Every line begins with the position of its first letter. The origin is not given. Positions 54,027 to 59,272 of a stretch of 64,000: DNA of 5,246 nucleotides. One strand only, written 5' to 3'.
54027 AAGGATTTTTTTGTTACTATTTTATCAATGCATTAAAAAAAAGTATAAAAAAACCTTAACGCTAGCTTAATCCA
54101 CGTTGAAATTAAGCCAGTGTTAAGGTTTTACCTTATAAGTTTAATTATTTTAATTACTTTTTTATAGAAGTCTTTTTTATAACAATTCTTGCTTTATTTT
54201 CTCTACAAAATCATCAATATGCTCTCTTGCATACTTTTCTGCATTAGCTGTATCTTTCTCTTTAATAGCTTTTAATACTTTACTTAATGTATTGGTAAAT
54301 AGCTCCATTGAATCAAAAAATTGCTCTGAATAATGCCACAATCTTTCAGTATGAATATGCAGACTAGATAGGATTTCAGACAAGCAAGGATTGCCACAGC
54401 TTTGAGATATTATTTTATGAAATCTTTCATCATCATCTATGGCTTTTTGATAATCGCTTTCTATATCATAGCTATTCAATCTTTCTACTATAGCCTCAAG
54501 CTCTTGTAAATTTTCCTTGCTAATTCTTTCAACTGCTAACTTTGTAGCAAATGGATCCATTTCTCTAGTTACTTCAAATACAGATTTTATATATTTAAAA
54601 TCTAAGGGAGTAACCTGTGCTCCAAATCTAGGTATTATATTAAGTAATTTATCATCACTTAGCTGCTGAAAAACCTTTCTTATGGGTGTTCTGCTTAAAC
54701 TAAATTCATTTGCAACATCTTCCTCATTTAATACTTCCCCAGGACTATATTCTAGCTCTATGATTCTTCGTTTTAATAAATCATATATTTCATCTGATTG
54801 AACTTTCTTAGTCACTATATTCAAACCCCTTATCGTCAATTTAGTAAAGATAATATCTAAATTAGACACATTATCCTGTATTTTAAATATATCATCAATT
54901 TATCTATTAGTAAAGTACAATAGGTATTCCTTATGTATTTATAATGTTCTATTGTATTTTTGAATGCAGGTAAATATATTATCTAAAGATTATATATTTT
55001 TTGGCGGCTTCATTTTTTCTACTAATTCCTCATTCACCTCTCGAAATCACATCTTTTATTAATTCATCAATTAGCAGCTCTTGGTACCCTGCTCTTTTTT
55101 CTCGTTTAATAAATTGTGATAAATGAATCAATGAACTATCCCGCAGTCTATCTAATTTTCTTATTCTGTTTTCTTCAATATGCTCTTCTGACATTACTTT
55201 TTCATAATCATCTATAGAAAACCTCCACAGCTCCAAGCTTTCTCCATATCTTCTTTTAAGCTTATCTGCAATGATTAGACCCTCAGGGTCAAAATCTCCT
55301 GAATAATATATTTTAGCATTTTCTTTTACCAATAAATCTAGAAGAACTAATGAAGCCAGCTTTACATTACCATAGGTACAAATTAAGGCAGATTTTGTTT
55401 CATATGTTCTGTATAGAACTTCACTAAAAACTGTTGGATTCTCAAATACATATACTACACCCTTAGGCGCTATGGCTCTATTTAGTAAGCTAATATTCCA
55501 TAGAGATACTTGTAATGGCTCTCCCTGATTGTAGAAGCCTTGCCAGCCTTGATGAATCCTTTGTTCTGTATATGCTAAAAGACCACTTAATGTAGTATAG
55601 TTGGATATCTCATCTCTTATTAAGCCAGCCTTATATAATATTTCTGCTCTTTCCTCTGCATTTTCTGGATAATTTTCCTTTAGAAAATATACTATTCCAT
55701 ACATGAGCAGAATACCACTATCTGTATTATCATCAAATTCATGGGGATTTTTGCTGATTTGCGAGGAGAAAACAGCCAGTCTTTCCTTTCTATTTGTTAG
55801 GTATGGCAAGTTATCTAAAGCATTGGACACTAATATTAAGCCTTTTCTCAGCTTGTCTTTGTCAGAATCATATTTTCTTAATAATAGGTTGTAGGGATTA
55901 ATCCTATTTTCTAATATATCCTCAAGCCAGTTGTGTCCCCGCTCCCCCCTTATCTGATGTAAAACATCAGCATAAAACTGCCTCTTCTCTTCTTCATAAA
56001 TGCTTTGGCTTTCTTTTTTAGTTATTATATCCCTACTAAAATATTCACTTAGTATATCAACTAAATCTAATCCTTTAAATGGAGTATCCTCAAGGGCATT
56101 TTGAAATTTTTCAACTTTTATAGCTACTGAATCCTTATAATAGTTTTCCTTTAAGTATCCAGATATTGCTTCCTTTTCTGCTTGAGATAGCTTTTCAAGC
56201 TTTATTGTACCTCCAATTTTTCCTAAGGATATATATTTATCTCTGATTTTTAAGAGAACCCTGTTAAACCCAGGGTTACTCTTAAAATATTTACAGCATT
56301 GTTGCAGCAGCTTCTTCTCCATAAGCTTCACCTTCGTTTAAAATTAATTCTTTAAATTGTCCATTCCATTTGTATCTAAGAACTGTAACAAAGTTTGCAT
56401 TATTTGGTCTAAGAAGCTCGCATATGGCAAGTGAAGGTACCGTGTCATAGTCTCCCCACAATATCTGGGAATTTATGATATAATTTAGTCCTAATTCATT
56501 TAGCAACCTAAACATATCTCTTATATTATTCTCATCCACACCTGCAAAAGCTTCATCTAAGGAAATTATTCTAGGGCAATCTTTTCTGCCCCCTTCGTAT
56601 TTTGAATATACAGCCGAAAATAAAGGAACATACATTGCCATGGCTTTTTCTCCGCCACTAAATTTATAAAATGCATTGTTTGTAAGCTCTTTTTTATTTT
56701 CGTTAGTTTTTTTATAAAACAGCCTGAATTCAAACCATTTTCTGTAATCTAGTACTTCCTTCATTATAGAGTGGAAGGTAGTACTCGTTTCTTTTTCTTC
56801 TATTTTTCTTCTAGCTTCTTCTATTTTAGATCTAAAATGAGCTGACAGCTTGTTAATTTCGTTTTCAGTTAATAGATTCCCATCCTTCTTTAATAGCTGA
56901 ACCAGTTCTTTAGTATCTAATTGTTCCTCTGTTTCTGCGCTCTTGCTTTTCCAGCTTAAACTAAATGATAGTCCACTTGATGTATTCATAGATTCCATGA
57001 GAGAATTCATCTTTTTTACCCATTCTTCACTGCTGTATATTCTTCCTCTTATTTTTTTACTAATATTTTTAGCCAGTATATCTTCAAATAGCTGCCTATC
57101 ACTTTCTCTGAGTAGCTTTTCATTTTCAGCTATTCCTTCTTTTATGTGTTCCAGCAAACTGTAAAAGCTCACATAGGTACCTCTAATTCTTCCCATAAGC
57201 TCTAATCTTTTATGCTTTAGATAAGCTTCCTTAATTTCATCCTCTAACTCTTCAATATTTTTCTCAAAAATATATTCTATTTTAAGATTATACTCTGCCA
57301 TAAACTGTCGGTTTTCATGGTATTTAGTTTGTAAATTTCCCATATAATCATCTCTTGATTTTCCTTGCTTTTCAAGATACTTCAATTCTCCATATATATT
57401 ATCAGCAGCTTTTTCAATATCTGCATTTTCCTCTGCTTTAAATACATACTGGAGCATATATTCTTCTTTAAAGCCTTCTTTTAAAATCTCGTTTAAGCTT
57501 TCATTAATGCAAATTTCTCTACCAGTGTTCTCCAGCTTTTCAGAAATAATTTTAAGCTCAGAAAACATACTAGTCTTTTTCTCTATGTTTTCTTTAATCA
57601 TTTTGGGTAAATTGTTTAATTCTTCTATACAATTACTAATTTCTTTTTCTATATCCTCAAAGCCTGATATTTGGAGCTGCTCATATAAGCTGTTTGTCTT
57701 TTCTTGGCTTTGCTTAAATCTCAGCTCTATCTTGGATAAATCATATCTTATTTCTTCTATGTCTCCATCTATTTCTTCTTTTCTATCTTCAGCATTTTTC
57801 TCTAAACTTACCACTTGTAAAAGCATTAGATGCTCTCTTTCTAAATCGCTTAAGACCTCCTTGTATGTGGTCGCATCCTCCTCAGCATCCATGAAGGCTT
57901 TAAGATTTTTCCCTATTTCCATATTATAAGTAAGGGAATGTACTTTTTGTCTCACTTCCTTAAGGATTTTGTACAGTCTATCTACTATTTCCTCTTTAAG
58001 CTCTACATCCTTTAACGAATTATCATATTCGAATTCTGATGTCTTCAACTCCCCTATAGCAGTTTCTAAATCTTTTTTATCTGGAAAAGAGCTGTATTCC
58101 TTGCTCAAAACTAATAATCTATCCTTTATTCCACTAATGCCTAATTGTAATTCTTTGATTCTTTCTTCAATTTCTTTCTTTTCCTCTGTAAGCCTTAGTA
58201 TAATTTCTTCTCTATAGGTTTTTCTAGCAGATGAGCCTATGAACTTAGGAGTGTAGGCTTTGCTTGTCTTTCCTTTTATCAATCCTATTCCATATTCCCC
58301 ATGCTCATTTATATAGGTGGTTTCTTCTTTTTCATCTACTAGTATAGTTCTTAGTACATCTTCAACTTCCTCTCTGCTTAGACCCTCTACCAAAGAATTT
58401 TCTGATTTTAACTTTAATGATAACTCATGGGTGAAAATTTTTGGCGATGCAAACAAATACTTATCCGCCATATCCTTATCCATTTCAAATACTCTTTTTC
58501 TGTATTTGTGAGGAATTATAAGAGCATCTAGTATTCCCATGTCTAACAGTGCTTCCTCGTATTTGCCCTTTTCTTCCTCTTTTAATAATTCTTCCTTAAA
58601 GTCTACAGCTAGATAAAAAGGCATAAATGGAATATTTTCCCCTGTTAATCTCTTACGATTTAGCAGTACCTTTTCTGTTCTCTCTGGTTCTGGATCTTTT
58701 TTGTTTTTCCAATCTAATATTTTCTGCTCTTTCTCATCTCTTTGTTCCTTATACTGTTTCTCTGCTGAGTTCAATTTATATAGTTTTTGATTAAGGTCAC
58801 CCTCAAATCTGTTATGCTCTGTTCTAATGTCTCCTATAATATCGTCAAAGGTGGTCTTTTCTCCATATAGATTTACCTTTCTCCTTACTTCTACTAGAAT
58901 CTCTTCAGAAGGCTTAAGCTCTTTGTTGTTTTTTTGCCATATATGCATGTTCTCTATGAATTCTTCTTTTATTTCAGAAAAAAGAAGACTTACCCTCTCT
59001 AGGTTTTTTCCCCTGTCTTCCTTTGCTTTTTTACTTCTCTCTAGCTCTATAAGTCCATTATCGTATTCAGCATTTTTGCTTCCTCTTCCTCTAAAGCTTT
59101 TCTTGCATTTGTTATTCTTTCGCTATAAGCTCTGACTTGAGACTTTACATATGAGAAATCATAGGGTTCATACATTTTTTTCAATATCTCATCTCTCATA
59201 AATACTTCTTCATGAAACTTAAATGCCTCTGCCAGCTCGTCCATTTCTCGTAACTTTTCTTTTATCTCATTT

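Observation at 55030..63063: Wadjet-type (JetABCD / TIGR02677-02680) SMC-family defence cassette with jetC split by a homopolymer frameshift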

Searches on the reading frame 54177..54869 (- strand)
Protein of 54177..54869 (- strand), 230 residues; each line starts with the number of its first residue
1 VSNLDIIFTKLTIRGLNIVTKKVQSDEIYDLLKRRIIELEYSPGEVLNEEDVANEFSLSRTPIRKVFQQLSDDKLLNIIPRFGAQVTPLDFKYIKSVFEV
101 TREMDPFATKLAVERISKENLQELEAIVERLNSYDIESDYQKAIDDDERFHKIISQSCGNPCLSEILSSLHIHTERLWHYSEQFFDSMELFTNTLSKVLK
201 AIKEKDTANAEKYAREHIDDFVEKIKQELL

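Call 10: search_protein_families(library=pfam, proteins=[window:54177-54869:-])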
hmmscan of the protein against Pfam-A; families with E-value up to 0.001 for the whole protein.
window:54177-54869:- (230 aa): 2 families
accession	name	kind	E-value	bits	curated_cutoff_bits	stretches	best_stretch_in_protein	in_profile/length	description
PF07729.17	FCD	-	3.6e-22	79.5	24.3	1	97-219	2-124/125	FCD domain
PF00392.27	GntR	-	5.6e-14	52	27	1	25-86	2-64/64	Bacterial regulatory proteins, gntR family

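Call 11: search_protein_families(library=padloc, proteins=[window:54177-54869:-])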
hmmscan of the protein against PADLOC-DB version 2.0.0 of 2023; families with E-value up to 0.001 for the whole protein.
window:54177-54869:- (230 aa): 0 families

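Call 12: search_protein_families(library=ncbifam, proteins=[window:54177-54869:-])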
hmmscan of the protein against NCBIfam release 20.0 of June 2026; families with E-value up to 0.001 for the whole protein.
window:54177-54869:- (230 aa): 8 families
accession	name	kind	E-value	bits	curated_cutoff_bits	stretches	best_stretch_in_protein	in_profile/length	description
TIGR03338.1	phnR_burk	equivalog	2.7e-19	69.7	271.5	1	28-220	16-208/212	phosphonate utilization associated transcriptional regulator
NF008576.0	PRK11534.1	equivalog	1.2e-13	51.3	218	1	23-227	7-219/225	DNA-binding transcriptional regulator CsiR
NF008504.0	PRK11414.1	equivalog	2.3e-12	47.1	225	1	32-227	20-217/221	GntR family transcriptional regulator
NF003011.0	PRK03837.1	subfamily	1.4e-11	44.4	260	1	109-222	119-230/241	transcriptional regulator NanR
NF007741.0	PRK10421.1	equivalog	1.1e-07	31.5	311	1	96-226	100-234/262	transcriptional regulator LldR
TIGR02018.2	his_ut_repres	equivalog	9.3e-06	25.2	220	1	27-90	3-67/226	histidine utilization transcriptional repressor HutC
NF007001.0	PRK09464.1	equivalog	4.8e-05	23.1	330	0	22-76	9-64/254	pyruvate dehydrogenase complex transcriptional repressor PdhR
NF007292.0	PRK09764.1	equivalog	6.1e-05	22.3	281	1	22-93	4-76/240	GntR family transcriptional regulator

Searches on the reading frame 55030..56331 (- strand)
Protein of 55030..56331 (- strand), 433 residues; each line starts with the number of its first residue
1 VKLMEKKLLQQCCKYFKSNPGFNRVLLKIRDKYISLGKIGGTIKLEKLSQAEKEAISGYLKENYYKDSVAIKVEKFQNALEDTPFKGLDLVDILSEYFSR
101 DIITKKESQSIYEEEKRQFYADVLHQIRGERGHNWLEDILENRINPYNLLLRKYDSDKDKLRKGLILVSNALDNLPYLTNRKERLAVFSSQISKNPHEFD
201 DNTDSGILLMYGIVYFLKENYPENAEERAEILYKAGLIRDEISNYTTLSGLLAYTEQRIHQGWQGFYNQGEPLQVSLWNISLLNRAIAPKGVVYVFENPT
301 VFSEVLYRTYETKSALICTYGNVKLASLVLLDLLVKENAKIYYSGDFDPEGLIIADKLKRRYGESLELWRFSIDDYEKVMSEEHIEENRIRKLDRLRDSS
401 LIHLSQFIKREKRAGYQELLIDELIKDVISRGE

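Call 10: search_protein_families(library=pfam, proteins=[window:55030-56331:-])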
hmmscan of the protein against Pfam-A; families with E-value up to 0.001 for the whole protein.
window:55030-56331:- (433 aa): 2 families
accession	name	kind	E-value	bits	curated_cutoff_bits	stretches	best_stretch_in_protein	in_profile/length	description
PF11796.13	DUF3323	-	1.8e-46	159.1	26.6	1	40-252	2-208/209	Protein of unknown function N-terminus (DUF3323)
PF09664.16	DUF2399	-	8.3e-32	110.5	23.4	1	275-428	3-152/152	Protein of unknown function C-terminus (DUF2399)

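Call 11: search_protein_families(library=padloc, proteins=[window:55030-56331:-])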
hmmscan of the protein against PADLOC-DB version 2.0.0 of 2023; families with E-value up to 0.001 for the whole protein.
window:55030-56331:- (433 aa): 8 families
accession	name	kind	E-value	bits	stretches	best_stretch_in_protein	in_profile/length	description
PDLC00556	JetD2|JetD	-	9.7e-157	520.5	1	6-430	2-426/430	DUF2220; DUF3322; DUF2399 domain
PDLC00557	JetD2|JetD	-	4e-59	199.1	1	18-430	13-419/423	DUF2220; DUF3322; DUF2399 domain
PDLC00555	JetD2|JetD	-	1e-20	71.9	1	10-430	6-463/472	DUF2220; DUF3322; DUF2399 domain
PDLC00533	JetD1|JetD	-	2.2e-09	34.9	1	125-400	118-381/409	DUF2220; DUF3322; DUF2399 domain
PDLC00591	JetD3|JetD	-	2.5e-07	28.4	1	327-420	238-330/350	DUF2239; DUF2220 domain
PDLC00592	JetD3|JetD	-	6.8e-06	23.6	1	334-414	237-316/346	DUF2239; DUF2220 domain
PDLC00526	JetD1|JetD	-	0.0005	17.4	1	168-396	150-373/407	DUF2220; DUF3322; DUF2399 domain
PDLC00594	JetD3|JetD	-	0.0007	17.1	0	280-361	179-263/345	DUF2239; DUF2220 domain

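Call 12: search_protein_families(library=ncbifam, proteins=[window:55030-56331:-])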
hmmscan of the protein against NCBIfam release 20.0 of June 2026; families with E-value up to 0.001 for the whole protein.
window:55030-56331:- (433 aa): 1 family
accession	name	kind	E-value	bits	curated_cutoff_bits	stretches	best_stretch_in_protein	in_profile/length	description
TIGR02679.1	TIGR02679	hypoth_equivalog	2.5e-63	214.4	196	1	38-428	2-382/382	TIGR02679 family protein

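Call 20: find_encoding_contigs(protein=window:55030-56331:-, flank=10000, max_places=10)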
Protein window:55030-56331:- (433 aa): no gene with exactly this product is on record in the collection.

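Call 32: search_solved_structures(query=window:55030-56331:-, max_evalue=1, show_alignments=2)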
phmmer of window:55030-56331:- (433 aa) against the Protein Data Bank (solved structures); distinct sequences matched with E-value up to 1: 0.

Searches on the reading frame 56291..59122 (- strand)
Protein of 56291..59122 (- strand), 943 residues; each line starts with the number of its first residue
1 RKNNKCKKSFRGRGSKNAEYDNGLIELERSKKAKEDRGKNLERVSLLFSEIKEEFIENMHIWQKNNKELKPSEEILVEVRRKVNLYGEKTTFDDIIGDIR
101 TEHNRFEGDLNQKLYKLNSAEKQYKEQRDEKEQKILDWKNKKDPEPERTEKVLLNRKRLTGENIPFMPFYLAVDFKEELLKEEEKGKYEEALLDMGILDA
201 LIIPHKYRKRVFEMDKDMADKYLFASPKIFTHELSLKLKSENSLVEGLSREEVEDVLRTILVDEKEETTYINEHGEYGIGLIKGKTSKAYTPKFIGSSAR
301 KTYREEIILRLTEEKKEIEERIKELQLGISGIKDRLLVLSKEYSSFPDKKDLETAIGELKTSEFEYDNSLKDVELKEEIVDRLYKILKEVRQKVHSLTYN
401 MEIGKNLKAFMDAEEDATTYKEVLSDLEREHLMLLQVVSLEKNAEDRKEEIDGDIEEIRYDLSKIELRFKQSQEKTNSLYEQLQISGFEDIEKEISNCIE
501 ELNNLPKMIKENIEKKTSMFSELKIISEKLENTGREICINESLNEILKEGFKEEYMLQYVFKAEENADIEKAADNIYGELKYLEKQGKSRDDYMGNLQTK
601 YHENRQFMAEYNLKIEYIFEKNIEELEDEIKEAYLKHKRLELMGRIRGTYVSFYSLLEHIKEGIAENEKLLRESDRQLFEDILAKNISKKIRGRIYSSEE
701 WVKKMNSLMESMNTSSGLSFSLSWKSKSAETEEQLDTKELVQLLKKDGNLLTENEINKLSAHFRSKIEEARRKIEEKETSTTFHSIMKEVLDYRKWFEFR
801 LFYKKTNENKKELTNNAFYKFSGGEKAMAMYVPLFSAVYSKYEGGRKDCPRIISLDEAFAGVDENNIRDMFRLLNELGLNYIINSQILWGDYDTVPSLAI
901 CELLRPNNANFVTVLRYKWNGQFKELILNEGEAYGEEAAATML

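Call 10: search_protein_families(library=pfam, proteins=[window:56291-59122:-])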
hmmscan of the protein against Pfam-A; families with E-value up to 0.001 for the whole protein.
window:56291-59122:- (943 aa): 1 family
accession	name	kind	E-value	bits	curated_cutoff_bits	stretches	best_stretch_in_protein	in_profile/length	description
PF13558.12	SbcC_Walker_B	-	7.5e-24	84.2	27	1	789-875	2-89/90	SbcC/RAD50-like, Walker B motif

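Call 11: search_protein_families(library=padloc, proteins=[window:56291-59122:-])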
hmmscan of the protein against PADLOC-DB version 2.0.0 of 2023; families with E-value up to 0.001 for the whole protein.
window:56291-59122:- (943 aa): 7 families
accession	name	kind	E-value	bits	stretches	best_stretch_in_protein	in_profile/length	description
PDLC00551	JetC2|JetC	-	8.3e-293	972.8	1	5-931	442-1362/1365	DUF3584 domain; MukB-like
PDLC00550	JetC2|JetC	-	3.2e-273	907.8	1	4-927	435-1353/1355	DUF3584 domain; MukB-like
PDLC00552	JetC2|JetC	-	1.3e-126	422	1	41-927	483-1351/1365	DUF3584 domain; MukB-like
PDLC00553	JetC2|JetC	-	1.3e-112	375.9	1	26-923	477-1349/1361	DUF3584 domain; MukB-like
PDLC00519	JetC1|JetC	-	7.1e-16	55.6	1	690-883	869-1053/1097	DUF3584 domain; MukB-like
PDLC00549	JetC2|JetC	-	8.8e-10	35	1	699-886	1175-1352/1404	DUF3584 domain; MukB-like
PDLC03859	LmuB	-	0.00035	17.9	1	439-927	237-604/611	-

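Call 12: search_protein_families(library=ncbifam, proteins=[window:56291-59122:-])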
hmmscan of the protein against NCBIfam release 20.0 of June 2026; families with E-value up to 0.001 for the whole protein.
window:56291-59122:- (943 aa): 1 family
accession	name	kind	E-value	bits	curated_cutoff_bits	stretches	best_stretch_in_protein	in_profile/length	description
TIGR02680.1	TIGR02680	hypoth_equivalog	6.1e-138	461.7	462.85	1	100-924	537-1355/1356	TIGR02680 family protein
